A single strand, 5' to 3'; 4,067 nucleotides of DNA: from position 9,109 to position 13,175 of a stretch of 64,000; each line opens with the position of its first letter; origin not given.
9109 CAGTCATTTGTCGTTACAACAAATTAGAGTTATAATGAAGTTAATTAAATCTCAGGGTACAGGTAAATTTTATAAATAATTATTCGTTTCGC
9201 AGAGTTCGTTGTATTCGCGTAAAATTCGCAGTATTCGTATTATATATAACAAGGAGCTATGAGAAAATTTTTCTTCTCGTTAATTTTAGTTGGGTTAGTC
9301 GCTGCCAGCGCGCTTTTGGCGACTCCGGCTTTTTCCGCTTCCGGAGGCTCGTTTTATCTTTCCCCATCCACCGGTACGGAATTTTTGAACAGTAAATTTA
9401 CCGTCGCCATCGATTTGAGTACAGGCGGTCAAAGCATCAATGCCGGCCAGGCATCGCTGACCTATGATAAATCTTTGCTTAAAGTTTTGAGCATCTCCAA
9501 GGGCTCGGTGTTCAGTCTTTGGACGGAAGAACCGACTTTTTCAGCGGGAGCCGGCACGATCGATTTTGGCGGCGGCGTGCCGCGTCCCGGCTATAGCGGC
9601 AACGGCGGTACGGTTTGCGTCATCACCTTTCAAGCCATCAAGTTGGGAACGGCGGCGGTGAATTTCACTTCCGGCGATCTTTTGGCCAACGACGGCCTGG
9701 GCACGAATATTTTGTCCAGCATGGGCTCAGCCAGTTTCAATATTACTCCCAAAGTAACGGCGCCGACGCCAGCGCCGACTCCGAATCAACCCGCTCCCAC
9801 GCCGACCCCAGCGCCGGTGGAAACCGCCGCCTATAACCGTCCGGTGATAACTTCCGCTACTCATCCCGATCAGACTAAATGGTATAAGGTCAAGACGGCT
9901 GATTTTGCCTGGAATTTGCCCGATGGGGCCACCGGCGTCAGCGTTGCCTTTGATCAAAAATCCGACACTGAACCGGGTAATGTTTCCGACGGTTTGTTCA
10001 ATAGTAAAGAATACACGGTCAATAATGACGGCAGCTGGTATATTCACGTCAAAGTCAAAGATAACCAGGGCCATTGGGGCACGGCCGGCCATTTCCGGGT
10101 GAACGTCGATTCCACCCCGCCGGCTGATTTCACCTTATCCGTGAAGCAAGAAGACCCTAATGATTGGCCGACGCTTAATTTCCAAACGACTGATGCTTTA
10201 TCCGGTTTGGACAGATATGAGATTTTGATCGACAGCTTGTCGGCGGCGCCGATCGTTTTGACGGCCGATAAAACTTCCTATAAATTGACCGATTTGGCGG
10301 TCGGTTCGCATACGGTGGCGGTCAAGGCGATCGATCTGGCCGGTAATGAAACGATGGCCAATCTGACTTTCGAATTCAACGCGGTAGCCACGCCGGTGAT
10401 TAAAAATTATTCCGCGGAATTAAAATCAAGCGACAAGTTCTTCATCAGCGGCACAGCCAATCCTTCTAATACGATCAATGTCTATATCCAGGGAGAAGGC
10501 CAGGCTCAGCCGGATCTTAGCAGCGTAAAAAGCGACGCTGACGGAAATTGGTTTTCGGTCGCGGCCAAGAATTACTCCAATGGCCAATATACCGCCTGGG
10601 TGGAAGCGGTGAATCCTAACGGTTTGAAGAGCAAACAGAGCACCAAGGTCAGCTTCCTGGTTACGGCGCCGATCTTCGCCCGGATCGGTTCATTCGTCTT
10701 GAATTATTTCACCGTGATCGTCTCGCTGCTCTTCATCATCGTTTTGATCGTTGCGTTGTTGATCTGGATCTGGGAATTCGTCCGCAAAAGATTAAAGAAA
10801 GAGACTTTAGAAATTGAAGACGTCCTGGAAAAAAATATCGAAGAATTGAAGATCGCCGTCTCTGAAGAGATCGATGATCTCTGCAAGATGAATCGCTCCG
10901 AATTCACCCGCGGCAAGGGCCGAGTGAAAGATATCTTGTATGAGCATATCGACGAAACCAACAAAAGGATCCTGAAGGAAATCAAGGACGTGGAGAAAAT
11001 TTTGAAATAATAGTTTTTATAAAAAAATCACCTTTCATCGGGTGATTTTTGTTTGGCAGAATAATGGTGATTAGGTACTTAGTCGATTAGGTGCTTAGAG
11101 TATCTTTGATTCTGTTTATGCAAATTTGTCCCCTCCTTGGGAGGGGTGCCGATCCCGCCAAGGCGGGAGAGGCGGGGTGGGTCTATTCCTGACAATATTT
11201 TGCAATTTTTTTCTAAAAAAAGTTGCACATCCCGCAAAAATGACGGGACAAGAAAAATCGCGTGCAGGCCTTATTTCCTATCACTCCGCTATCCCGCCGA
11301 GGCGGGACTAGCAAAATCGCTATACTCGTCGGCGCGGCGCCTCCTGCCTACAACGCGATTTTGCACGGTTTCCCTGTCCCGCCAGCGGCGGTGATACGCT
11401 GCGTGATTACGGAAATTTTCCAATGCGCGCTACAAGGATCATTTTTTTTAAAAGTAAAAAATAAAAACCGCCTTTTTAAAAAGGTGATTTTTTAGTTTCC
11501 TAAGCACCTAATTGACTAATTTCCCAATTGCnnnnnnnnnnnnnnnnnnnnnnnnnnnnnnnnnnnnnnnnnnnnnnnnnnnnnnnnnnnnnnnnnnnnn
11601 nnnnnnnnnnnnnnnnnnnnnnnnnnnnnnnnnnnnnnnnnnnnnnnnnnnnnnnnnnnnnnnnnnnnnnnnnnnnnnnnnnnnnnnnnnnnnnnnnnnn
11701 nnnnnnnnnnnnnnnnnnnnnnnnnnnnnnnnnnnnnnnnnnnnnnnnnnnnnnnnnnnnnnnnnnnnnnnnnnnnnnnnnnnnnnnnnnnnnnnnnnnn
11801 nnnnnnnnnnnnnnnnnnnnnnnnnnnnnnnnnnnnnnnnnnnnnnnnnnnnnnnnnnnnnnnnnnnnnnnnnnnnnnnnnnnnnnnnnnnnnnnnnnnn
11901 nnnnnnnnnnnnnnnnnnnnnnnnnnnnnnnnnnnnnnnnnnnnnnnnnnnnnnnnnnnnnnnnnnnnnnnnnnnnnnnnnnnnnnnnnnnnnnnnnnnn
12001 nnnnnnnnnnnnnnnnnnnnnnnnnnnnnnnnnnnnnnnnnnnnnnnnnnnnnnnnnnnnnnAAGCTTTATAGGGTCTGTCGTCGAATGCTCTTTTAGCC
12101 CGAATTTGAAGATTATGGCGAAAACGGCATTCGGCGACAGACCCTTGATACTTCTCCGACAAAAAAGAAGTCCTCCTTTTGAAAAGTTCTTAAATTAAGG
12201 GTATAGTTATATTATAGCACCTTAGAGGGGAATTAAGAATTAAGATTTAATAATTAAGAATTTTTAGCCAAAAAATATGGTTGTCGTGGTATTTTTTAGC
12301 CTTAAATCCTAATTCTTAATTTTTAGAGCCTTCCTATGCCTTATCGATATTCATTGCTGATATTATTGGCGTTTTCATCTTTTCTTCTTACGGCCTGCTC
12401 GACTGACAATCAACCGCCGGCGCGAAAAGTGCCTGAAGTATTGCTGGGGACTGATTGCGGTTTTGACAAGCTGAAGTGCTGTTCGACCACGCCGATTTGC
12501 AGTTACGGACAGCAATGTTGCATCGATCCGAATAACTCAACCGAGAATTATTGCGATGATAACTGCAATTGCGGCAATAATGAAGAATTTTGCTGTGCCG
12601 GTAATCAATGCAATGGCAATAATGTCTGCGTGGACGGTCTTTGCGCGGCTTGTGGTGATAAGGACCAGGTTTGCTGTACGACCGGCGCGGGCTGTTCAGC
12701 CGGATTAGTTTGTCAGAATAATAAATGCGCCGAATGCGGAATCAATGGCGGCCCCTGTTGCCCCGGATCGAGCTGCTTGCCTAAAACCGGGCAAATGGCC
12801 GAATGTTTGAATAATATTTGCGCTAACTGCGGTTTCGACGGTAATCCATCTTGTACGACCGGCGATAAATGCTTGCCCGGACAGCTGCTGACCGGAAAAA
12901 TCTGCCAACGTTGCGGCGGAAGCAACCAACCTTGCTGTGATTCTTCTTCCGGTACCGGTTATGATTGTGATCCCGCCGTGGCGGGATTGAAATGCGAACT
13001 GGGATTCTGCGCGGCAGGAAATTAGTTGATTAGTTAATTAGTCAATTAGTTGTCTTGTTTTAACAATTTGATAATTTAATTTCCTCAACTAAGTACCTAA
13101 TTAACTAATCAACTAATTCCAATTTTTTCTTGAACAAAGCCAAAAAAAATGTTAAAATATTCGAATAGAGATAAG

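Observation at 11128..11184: Family of small GC-rich hairpins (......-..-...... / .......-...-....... types) scattered through spacers, a tRNA pseudogene, a paralogous RNA-like element and a coding gene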

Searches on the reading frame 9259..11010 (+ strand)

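Call 18: search_protein_families(library=pfam, proteins=[window:9259-11010:+])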
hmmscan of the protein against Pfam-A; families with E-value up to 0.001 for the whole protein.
window:9259-11010:+ (583 aa): 4 families
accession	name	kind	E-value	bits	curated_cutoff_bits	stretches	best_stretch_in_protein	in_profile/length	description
PF19077.6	Big_13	-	3.8e-11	43.8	27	1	396-466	31-98/102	Bacterial Ig-like domain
PF24421.1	Ig_J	-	3.2e-05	24.4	29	0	335-372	62-100/104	Tip attachment protein J, Ig-like domain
PF00963.24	Cohesin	-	9e-05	23.1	24.1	1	45-139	14-116/139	Cohesin domain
PF07495.19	Y_Y_Y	-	0.00021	21.6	26.6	0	245-283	25-62/65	Y_Y_Y domain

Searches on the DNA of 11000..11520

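Call 22: search_rna_families(source=window, start=11000, end=11520, threshold=evalue, max_evalue=10, show_alignments=3)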
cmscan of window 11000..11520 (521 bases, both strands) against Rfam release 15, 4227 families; matches with E-value up to 10: 27.
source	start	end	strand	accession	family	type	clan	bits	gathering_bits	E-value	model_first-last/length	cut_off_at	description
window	11436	11500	-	RF02351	psRNA14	Gene; sRNA;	-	27.4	60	0.017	1-84/84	no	Proteobacteria sRNA psRNA14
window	11016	11083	-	RF02064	STnc370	Gene; sRNA;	-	22.7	54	1.5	1-71/71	no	Enterobacterial sRNA STnc370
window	11007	11061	+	RF02362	Yfr10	Gene; sRNA;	-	21.7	43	0.84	1-78/78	no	Cyanobacterial functional RNA 10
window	11442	11507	-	RF02445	SpR14_sRNA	Gene; sRNA;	-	19.3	50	5.9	1-80/80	no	Streptococcus sRNA SpR14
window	11456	11516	-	RF02074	STnc240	Gene; sRNA;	-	18.7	55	4.2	1-77/77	no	Enterobacterial sRNA STnc240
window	11429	11496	+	RF01859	Phe_leader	Cis-reg; leader;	-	18.3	55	1.9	1-125/125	no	Phenylalanine leader peptide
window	11290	11313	-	RF01356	CRISPR-DR28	Gene; CRISPR;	-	18.1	35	1.7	1-24/24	no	CRISPR RNA direct repeat element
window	11431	11492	+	RF02427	SpF10_sRNA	Gene; sRNA;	-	17.4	60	1.7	1-57/57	no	Streptococcus sRNA SpF10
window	11407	11491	+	RF02747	FtrA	Gene; sRNA;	-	17.4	134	7.3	1-111/111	no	Francisella sRNA A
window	11055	11116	+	RF00439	SNORD87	Gene; snRNA; snoRNA; CD-box;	-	17.1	50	2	1-85/85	no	Small nucleolar RNA SNORD87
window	11019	11053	+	RF02075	STnc230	Gene; sRNA;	-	16.8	50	9.9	42-83/83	no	Enterobacterial sRNA STnc230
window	11347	11516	-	RF02864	sRNA_0030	Gene; sRNA;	-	16.7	123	0.96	1-165/165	no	Enterococcus sRNA 30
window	11456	11500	+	RF03940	MIR9563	Gene; miRNA;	-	16.4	90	3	1-127/127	no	MIR9563 microRNA precursor family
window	11435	11495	+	RF02450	ncr1175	Gene; sRNA;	-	16.1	60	2.6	1-110/110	no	Bacillus sRNA ncr1175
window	11456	11500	-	RF03940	MIR9563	Gene; miRNA;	-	16.1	90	3.7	1-127/127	no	MIR9563 microRNA precursor family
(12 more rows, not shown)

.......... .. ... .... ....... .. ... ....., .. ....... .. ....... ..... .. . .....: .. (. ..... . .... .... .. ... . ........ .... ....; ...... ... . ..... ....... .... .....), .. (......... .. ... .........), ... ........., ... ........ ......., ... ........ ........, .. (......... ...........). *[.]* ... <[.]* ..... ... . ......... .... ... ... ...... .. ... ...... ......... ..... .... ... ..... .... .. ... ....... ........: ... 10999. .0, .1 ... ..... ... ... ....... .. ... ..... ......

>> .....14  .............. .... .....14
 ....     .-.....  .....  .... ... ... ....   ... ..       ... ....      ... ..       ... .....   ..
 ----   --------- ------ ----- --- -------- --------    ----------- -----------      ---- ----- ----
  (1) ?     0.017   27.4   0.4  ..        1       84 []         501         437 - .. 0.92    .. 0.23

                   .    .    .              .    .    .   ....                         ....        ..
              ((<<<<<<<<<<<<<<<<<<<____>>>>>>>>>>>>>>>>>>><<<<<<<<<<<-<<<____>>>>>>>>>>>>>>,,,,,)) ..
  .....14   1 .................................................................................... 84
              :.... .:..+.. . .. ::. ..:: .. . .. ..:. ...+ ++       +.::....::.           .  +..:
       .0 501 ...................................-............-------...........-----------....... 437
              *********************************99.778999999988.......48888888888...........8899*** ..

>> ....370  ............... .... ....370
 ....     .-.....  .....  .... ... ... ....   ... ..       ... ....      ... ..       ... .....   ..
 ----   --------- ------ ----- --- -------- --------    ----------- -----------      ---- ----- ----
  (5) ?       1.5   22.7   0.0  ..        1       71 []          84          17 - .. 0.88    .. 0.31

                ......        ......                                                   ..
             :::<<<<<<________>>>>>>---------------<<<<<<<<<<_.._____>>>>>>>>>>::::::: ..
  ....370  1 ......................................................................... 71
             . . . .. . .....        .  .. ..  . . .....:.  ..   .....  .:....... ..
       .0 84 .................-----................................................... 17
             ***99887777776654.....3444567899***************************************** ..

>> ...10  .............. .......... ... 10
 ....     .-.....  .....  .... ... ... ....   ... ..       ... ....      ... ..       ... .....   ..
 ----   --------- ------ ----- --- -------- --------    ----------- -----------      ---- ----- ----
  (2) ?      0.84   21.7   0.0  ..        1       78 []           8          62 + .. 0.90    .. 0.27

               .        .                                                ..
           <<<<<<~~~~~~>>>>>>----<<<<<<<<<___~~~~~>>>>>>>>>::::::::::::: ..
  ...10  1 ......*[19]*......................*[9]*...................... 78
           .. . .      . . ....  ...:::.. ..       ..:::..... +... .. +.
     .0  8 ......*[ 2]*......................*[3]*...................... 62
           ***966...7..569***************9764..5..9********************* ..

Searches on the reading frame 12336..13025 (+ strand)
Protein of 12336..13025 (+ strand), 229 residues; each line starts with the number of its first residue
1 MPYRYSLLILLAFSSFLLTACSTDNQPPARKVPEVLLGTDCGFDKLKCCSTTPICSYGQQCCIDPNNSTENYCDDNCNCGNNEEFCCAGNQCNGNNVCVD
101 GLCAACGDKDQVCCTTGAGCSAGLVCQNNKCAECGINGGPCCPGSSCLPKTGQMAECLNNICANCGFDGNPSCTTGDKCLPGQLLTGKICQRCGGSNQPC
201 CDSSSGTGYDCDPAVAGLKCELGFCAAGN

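Call 18: search_protein_families(library=pfam, proteins=[window:12336-13025:+])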
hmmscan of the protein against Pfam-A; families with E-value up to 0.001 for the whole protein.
window:12336-13025:+ (229 aa): 0 families

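Call 101: find_homologous_proteins(query=window:12336-13025:+, max_evalue=0.00001)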
Query window:12336-13025:+ (229 aa): 24 proteins with E <= 0.00001 among 85 candidates.
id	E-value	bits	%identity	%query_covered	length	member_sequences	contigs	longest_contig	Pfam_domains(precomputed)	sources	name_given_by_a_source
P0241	4.7e-150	516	100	100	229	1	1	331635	-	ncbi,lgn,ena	-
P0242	1.8e-109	383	74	100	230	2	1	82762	-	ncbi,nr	ncbi:MAG: hypothetical protein PHE24_02655 [Patescibacteria group bacterium]|nr:hypothetical protein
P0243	9.2e-109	381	78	92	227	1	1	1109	-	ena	-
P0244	2.8e-102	360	73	91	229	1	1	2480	-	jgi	jgi:hypothetical protein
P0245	3.1e-102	360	72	100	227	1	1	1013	-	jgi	-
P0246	1.6e-97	344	69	99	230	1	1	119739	-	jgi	jgi:hypothetical protein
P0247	9.0e-95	335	67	100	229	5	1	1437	-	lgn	-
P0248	9.2e-95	335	66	92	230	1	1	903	-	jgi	jgi:hypothetical protein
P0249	4.5e-94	333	70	90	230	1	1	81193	-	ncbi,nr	ncbi:MAG: hypothetical protein PHO56_01550 [Patescibacteria group bacterium]|nr:hypothetical protein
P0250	1.2e-93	332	66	99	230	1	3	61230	-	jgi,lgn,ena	jgi:hypothetical protein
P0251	3.5e-90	320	65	99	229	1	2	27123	-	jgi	jgi:hypothetical protein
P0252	7.8e-89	316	65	99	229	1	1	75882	-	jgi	jgi:hypothetical protein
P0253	1.8e-88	315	63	99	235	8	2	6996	-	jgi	jgi:hypothetical protein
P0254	7.8e-84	299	61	99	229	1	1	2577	-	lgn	-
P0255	1.2e-82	295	59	99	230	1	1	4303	-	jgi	jgi:hypothetical protein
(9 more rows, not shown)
